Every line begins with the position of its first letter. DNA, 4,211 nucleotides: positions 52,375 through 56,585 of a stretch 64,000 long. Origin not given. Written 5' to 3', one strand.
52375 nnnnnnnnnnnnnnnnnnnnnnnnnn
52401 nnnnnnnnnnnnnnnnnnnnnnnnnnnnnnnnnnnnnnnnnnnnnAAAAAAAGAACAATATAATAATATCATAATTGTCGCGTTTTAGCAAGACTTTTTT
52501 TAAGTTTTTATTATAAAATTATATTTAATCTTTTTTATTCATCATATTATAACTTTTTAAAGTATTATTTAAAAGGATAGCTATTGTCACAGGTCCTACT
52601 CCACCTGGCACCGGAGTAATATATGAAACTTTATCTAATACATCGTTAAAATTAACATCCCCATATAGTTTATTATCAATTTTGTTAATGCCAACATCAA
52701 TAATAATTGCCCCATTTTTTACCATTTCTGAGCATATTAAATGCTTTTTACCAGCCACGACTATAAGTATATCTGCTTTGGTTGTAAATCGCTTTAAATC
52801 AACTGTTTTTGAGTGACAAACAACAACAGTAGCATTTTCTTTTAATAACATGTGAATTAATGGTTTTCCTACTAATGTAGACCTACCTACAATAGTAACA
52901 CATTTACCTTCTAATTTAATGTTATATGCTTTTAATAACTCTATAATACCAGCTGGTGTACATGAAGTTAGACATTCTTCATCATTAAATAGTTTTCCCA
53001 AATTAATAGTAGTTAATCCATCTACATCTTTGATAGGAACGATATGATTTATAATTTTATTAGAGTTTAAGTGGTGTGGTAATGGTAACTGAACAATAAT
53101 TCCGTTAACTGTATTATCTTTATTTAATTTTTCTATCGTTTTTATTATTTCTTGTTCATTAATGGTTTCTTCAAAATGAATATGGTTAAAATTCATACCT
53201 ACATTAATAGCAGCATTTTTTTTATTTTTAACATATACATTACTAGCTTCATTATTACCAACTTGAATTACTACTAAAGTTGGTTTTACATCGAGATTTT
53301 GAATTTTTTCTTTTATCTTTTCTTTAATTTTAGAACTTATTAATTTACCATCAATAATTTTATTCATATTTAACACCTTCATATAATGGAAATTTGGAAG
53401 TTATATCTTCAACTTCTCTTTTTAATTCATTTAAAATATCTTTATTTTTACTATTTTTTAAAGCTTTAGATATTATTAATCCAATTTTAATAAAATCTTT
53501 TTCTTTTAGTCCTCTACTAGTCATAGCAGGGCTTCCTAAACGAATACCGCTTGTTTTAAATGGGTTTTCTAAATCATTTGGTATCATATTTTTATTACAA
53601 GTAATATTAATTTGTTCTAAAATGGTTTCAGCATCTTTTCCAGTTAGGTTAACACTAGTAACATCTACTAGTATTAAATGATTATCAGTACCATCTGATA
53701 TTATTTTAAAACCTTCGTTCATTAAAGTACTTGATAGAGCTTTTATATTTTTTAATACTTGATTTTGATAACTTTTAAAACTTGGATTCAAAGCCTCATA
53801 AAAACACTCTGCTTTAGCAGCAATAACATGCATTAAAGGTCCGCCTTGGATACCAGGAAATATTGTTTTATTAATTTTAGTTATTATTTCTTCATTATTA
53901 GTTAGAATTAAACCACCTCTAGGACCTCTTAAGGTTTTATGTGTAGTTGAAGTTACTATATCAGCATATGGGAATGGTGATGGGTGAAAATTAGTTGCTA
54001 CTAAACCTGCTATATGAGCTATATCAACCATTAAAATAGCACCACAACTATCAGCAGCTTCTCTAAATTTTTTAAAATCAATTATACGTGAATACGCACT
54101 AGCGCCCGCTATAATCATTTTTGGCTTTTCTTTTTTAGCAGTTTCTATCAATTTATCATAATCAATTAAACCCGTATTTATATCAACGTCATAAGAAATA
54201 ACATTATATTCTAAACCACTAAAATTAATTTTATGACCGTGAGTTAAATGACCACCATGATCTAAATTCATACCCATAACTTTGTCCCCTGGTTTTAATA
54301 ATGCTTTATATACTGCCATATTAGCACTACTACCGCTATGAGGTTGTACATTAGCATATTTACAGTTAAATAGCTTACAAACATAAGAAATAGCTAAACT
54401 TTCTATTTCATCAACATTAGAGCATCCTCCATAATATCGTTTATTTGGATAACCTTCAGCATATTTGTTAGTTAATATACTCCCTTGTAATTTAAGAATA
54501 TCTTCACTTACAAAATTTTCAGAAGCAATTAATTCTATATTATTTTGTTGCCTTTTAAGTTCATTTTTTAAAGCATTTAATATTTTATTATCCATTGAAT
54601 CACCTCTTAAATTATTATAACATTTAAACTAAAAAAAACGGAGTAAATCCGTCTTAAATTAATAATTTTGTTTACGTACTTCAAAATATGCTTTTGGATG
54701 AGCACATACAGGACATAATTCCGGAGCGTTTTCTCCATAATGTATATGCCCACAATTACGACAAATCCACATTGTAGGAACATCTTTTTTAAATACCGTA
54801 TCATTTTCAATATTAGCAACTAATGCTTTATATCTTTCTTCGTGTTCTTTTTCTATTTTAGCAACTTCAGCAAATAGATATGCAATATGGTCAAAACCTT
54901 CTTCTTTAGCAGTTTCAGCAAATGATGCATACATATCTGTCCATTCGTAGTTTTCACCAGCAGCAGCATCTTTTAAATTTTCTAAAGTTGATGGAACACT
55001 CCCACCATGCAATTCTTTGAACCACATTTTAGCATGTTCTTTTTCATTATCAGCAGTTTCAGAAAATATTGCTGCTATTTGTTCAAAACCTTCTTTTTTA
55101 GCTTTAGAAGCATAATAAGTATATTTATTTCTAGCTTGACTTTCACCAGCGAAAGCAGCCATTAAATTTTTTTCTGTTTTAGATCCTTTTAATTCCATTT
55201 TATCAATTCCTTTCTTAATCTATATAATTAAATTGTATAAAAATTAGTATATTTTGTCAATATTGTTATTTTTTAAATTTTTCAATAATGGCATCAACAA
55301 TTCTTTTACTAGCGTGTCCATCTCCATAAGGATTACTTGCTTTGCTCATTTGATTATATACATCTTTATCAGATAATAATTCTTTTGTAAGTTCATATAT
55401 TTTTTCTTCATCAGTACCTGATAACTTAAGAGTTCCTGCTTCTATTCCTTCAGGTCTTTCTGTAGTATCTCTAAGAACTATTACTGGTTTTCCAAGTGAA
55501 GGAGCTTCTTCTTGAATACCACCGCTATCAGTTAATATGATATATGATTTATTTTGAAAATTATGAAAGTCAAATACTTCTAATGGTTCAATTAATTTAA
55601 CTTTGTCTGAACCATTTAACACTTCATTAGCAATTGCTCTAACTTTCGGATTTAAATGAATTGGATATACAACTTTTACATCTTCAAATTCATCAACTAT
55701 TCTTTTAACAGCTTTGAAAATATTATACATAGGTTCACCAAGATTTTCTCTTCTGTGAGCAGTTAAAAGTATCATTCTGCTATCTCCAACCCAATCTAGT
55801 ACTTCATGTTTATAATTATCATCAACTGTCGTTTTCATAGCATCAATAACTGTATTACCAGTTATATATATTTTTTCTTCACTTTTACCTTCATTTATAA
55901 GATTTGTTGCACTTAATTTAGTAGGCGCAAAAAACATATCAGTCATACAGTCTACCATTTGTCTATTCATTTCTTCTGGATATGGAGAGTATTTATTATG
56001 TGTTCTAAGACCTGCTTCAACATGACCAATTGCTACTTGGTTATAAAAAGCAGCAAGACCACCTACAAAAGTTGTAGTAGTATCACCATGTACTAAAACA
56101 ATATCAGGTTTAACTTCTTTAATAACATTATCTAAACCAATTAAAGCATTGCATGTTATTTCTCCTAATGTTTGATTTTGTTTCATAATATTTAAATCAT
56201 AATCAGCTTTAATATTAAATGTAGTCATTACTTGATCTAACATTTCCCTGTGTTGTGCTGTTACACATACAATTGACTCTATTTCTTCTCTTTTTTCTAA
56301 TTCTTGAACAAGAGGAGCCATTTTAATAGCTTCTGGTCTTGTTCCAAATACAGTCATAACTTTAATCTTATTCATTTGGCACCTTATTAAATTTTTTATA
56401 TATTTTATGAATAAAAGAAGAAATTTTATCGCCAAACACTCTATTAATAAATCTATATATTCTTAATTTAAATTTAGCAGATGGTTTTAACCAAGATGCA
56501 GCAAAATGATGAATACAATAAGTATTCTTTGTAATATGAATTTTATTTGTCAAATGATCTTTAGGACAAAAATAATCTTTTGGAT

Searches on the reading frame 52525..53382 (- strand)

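Call 46: search_protein_families(library=pfam, proteins=[window:52525-53382:-], max_evalue=0.001)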
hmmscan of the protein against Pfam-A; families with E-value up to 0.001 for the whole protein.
window:52525-53382:- (285 aa): 2 families
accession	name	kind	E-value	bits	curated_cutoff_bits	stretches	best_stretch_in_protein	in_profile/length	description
PF02882.25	THF_DHG_CYH_C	-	1.8e-64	216.3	27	1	125-279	2-157/160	Tetrahydrofolate dehydrogenase/cyclohydrolase, NAD(P)-binding domain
PF00763.28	THF_DHG_CYH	-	9.5e-38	129.4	32.8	1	10-121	1-115/115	Tetrahydrofolate dehydrogenase/cyclohydrolase, catalytic domain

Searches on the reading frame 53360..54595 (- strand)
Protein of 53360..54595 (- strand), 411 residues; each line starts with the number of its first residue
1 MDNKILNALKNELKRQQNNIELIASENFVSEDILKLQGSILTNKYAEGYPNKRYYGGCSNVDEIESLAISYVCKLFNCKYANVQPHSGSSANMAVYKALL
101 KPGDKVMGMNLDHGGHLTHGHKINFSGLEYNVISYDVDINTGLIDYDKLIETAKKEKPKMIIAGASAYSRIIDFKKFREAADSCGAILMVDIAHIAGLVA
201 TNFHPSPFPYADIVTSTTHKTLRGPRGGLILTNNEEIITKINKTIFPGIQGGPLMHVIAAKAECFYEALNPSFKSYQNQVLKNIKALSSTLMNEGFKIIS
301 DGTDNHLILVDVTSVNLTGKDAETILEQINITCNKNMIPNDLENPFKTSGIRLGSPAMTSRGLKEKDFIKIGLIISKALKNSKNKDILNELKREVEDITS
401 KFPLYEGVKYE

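Call 46: search_protein_families(library=pfam, proteins=[window:53360-54595:-], max_evalue=0.001)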
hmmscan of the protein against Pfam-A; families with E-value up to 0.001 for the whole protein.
window:53360-54595:- (411 aa): 6 families
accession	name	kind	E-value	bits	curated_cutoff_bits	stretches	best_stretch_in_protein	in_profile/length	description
PF00464.25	SHMT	-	7.4e-168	558.7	27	1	2-374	5-398/399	Serine hydroxymethyltransferase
PF00155.27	Aminotran_1_2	-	4.1e-08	33.2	19.7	1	74-338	53-335/361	Aminotransferase class I and II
PF01041.23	DegT_DnrJ_EryC1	-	2.2e-05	24.3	19.8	1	128-250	84-204/360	DegT/DnrJ/EryC1/StrS aminotransferase family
PF01053.26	Cys_Met_Meta_PP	-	4.5e-05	22.6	27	1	72-244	61-225/381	Cys/Met metabolism PLP-dependent enzyme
PF00266.25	Aminotran_5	-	9.6e-05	21.9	21.5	1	87-245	69-225/371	Aminotransferase class-V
PF01212.27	Beta_elim_lyase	-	0.00068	19.5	27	0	71-276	40-215/288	Beta-eliminating lyase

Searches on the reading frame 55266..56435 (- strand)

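Call 46: search_protein_families(library=pfam, proteins=[window:55266-56435:-], max_evalue=0.001)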
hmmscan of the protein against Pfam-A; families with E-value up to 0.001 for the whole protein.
window:55266-56435:- (389 aa): 1 family
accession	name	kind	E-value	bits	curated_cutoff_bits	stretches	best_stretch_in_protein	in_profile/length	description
PF02350.25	Epimerase_2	-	3.1e-123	411.5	30.6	1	44-383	1-346/347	UDP-N-acetylglucosamine 2-epimerase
